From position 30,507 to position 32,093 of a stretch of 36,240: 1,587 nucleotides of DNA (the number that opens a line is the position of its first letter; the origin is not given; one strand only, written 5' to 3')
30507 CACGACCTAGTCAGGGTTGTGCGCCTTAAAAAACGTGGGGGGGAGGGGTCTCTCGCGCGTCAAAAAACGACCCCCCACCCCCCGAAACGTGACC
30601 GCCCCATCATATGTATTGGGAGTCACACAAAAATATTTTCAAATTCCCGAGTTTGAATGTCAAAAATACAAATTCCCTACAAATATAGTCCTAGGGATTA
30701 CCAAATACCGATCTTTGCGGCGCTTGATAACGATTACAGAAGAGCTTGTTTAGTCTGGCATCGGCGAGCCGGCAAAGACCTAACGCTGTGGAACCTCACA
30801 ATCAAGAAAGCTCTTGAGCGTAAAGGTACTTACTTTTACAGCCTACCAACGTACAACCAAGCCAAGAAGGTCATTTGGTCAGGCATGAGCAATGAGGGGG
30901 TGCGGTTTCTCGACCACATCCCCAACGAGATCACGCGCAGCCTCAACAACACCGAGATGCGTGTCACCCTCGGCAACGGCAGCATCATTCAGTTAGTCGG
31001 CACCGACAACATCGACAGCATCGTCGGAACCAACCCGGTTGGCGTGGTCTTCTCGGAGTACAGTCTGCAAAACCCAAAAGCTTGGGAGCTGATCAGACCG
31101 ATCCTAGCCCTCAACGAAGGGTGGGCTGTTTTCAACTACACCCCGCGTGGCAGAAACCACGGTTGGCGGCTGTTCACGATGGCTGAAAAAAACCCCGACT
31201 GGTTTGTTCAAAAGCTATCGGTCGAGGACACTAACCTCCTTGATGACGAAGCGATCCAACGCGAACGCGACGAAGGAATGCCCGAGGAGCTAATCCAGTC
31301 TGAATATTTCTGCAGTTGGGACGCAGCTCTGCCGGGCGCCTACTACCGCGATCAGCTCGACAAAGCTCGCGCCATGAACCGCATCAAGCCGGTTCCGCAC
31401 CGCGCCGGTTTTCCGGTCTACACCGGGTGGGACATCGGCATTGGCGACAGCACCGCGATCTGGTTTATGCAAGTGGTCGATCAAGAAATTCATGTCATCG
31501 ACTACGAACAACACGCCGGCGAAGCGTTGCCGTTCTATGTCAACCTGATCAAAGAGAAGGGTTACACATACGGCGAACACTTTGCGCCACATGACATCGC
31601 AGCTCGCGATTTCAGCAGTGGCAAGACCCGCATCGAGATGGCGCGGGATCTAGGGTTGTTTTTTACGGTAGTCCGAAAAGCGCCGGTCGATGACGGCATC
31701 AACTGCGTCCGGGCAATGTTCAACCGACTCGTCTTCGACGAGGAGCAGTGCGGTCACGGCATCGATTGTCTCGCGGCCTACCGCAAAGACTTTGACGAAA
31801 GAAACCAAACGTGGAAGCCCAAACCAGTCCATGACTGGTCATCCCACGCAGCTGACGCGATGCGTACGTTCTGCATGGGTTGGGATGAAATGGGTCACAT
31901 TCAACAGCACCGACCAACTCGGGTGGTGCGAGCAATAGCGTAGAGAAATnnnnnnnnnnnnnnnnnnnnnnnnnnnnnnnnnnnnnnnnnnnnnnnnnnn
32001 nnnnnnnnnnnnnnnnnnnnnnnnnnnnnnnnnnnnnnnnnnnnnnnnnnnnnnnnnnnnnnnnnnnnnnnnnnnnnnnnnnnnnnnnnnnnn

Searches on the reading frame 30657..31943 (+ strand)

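Call 43: search_protein_families(library=pfam, proteins=[window:30657-31943:+], max_evalue=0.01)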
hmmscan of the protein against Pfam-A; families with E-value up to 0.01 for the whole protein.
window:30657-31943:+ (428 aa): 1 family
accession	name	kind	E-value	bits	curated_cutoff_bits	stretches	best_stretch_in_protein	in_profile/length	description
PF17289.8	Terminase_6C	-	0.00014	22.3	22.6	1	257-355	2-104/155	Terminase RNaseH-like domain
